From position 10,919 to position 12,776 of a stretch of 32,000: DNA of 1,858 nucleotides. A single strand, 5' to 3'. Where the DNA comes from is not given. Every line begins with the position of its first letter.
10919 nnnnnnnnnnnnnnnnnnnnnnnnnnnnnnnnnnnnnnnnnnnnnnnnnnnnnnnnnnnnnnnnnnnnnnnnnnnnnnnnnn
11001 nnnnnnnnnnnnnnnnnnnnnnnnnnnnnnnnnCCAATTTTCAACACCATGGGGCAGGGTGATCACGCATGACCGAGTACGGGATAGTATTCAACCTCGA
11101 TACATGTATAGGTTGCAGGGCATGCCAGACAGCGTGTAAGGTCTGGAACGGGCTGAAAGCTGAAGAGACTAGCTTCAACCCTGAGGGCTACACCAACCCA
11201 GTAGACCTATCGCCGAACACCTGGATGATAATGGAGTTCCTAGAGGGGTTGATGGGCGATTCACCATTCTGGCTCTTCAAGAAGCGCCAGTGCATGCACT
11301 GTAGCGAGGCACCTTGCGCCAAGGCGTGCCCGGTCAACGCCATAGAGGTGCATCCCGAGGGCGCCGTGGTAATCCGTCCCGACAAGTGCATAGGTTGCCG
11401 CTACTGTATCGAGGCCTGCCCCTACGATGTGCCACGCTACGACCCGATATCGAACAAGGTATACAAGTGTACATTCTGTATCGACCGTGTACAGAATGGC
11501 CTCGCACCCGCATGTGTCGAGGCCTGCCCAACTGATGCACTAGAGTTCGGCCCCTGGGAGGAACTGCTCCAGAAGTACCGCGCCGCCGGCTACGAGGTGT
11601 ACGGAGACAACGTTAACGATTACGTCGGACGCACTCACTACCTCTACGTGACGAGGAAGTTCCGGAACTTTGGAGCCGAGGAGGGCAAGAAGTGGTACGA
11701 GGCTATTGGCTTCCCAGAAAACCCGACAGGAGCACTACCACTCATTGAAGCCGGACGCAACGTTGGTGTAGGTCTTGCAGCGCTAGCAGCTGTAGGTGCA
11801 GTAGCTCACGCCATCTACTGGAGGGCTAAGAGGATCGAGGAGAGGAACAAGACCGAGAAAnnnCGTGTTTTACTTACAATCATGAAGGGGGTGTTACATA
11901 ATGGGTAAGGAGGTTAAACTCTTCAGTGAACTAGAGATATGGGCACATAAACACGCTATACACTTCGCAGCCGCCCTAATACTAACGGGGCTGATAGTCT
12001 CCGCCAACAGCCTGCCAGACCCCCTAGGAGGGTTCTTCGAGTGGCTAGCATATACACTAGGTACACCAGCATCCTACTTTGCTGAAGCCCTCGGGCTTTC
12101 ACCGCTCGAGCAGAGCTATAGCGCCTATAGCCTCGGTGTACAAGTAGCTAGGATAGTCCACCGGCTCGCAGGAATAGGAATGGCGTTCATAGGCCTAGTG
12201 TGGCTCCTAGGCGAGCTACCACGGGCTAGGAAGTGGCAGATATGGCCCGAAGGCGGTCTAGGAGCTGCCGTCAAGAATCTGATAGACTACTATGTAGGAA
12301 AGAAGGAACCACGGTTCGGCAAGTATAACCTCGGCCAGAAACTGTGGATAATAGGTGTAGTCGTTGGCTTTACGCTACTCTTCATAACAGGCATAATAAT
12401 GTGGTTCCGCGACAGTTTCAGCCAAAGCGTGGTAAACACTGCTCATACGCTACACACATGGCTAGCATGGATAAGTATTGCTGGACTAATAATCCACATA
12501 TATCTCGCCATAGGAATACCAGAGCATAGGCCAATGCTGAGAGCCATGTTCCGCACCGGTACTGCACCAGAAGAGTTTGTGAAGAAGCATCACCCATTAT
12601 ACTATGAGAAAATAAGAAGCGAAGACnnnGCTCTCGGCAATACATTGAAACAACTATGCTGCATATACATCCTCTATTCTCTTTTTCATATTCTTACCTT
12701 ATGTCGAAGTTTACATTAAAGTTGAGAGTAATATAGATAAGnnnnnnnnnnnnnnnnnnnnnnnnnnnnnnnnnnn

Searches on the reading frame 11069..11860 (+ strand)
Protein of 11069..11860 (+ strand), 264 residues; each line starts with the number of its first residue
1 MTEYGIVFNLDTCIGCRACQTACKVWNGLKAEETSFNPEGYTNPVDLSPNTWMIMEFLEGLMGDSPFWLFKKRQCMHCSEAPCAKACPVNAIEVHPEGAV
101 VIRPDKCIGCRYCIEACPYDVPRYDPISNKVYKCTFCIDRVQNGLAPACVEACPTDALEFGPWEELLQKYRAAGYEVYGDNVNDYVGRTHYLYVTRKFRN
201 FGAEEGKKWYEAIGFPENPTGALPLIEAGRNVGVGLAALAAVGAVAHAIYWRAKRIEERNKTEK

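Call 3: search_protein_families(library=pfam, proteins=[window:11069-11860:+], max_evalue=0.1)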
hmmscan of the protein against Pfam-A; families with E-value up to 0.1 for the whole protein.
window:11069-11860:+ (264 aa): 15 families
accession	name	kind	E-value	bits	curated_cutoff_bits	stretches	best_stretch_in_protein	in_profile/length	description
PF13247.11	Fer4_11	-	1.1e-28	99.8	26.2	1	67-161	2-98/100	4Fe-4S dicluster domain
PF12838.12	Fer4_7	-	1.9e-15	57.5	27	2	74-121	1-52/52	4Fe-4S dicluster domain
PF13237.11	Fer4_10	-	5.6e-14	52.3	25.5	3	100-154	2-53/53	4Fe-4S dicluster domain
PF00037.32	Fer4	-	2.3e-13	49.8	21.1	3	100-121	1-22/24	4Fe-4S binding domain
PF13187.11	Fer4_9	-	1.3e-12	47.9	27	2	106-157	1-51/52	4Fe-4S dicluster domain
PF12797.12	Fer4_2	-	2.9e-12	46.1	24.5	2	5-24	2-21/22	4Fe-4S binding domain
PF12837.12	Fer4_6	-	1.5e-11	44.1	25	2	100-121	2-23/24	4Fe-4S binding domain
PF14697.11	Fer4_21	-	1.4e-08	35.1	35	1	71-119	4-53/59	4Fe-4S dicluster domain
PF13484.11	Fer4_16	-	9.5e-08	33.2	30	0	74-95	1-20/66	4Fe-4S double cluster binding domain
PF12798.12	Fer4_3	-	5.4e-06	27.3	27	1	107-120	1-14/15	4Fe-4S binding domain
PF12800.12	Fer4_4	-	6.4e-06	26.5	24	2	104-120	1-17/17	4Fe-4S binding domain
PF25160.1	LdpA_Fe-S-bd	-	3.8e-05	23.8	27.6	1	80-120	6-41/49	LdpA Fe-S cluster-binding domain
PF13183.11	Fer4_8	-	0.0042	18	27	0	10-90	2-67/68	4Fe-4S dicluster domain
PF13534.11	Fer4_17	-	0.012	16.6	22.2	0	106-119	1-14/61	4Fe-4S dicluster domain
PF13459.11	Fer4_15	-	0.055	14.6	22.4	0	6-24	1-19/66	4Fe-4S single cluster domain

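Call 4: search_protein_families(library=ncbifam, proteins=[window:11069-11860:+], max_evalue=0.1)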
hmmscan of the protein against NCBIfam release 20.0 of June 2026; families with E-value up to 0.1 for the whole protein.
window:11069-11860:+ (264 aa): 80 families (the best 25 are shown)
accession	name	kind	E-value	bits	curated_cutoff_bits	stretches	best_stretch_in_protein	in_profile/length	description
TIGR01582.1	FDH-beta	equivalog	1.3e-61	208.2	334.7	1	4-260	22-281/283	formate dehydrogenase subunit beta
NF045715.1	sulf_resp_HmcB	equivalog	2.2e-46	158.4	420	1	4-212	37-253/307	sulfate respiration complex iron-sulfur protein HmcB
NF008134.0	PRK10882.1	equivalog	2.2e-42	145.3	263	1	4-169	39-214/329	hydrogenase 2 operon protein HybA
TIGR02951.1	DMSO_dmsB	equivalog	1.1e-38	132.8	214.1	1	4-170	2-160/161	DMSO/selenate family reductase complex B subunit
TIGR03149.1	cyt_nit_nrfC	equivalog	2.9e-28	98.8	377.6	1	3-163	38-184/225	cytochrome c nitrite reductase Fe-S protein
TIGR03478.1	DMSO_red_II_bet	subfamily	3.5e-26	91.9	480.7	2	66-161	122-218/321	DMSO reductase family type II enzyme, iron-sulfur subunit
NF011569.0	PRK14993.1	equivalog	4.6e-26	91.8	416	2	72-157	97-182/244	tetrathionate reductase subunit TtrB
NF045797.1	DsrO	equivalog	2.4e-23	82.8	200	2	74-162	102-201/235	sulfate reduction electron transfer complex DsrMKJOP subunit DsrO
NF041715.1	arsenate_red_ArrB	equivalog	6.2e-22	78.3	450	3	74-123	56-105/233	arsenate respiratory reductase iron-sulfur subunit ArrB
NF009408.0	PRK12769.1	equivalog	6.2e-20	70.9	1003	1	74-166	55-150/659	formate-dependent uric acid utilization protein AegA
NF041782.1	mnquin_red_QrcC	equivalog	1.5e-19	70.6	400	1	4-124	1-118/239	menaquinone reductase iron-sulfur cluster-binding subunit QrcC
NF042979.1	EthbenzDh_ebdB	equivalog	2.2e-19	69.5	740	1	65-161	143-240/354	ethylbenzene dehydrogenase subunit beta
NF038355.1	FDH3_beta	equivalog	2e-18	67.1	240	1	9-139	8-123/180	formate dehydrogenase FDH3 subunit beta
TIGR01660.1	narH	equivalog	6.7e-18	64.4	524.05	2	67-153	175-262/492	nitrate reductase subunit beta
NF007382.0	PRK09898.1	equivalog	7.7e-17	61.5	213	1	9-166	64-206/208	ferredoxin-like protein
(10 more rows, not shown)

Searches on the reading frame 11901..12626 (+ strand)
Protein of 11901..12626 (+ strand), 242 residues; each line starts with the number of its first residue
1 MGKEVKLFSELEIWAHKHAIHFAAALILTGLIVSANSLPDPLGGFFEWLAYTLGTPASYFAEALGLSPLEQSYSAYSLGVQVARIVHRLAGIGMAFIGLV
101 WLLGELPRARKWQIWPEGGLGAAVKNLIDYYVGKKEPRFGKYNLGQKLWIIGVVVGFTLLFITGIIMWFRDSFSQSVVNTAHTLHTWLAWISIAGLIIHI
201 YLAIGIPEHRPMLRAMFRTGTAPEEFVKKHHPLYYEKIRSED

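Call 3: search_protein_families(library=pfam, proteins=[window:11901-12626:+], max_evalue=0.1)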
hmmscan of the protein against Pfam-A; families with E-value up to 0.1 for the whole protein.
window:11901-12626:+ (242 aa): 2 families
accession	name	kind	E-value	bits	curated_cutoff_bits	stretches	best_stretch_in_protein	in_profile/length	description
PF01292.26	Ni_hydr_CYTB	-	1.1e-13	51.8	30.1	1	21-217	15-177/179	Prokaryotic cytochrome b561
PF14358.11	DUF4405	-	8.4e-05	23.4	26.7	1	151-202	4-64/66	Domain of unknown function (DUF4405)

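Call 4: search_protein_families(library=ncbifam, proteins=[window:11901-12626:+], max_evalue=0.1)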
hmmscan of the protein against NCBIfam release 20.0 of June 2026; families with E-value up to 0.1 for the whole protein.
window:11901-12626:+ (242 aa): 5 families
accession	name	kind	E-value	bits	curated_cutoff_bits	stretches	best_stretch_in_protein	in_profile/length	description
TIGR01583.1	formate-DH-gamm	equivalog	1e-19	71.4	115.85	1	80-238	45-201/204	formate dehydrogenase subunit gamma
NF007924.0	PRK10639.1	equivalog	1.8e-13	50.7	341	1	80-241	50-205/211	formate dehydrogenase cytochrome b556 subunit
NF007558.0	PRK10179.1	equivalog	7.4e-12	45.4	339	1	80-240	50-206/217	formate dehydrogenase-N subunit gamma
TIGR02125.1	CytB-hydogenase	equivalog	0.0046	16.5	121.5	0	76-204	42-189/212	Ni/Fe-hydrogenase, b-type cytochrome subunit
NF011582.1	PRK15006.1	equivalog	0.0096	15.5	204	1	140-204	164-229/248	thiosulfate reductase cytochrome B subunit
